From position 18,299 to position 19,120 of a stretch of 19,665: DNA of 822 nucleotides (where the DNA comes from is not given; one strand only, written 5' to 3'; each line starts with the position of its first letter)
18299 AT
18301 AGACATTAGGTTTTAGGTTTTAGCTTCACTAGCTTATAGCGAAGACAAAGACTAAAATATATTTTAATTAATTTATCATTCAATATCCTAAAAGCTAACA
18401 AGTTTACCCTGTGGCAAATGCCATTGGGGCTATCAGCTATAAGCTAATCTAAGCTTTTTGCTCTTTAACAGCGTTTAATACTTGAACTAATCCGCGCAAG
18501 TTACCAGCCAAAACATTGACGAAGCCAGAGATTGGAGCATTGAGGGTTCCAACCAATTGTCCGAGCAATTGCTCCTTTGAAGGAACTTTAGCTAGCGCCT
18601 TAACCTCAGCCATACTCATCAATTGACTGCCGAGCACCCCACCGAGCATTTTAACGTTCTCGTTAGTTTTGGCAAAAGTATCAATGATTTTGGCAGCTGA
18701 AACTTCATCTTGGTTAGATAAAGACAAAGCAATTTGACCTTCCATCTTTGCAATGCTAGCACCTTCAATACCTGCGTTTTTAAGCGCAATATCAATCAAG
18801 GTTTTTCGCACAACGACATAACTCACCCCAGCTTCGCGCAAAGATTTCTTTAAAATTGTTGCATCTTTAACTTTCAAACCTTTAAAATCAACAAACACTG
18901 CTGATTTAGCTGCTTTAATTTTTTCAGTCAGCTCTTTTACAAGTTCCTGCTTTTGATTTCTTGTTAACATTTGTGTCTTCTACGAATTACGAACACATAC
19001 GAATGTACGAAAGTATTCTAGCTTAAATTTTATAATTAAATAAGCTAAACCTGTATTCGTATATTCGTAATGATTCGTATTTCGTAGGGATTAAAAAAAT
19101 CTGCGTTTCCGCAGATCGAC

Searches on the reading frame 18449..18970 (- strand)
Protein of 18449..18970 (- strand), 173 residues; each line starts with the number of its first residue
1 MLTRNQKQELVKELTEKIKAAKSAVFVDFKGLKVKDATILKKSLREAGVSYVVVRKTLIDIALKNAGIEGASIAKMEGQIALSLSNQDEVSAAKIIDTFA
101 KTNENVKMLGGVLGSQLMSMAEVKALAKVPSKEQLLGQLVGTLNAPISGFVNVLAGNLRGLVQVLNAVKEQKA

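Call 68: search_protein_families(library=pfam, proteins=[window:18449-18970:-], max_evalue=0.0001)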
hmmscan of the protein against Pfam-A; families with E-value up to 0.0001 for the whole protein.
window:18449-18970:- (173 aa): 1 family
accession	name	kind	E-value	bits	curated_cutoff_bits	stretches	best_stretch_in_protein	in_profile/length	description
PF00466.25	Ribosomal_L10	-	8.4e-23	80.8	22.8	1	3-101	2-100/100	Ribosomal protein L10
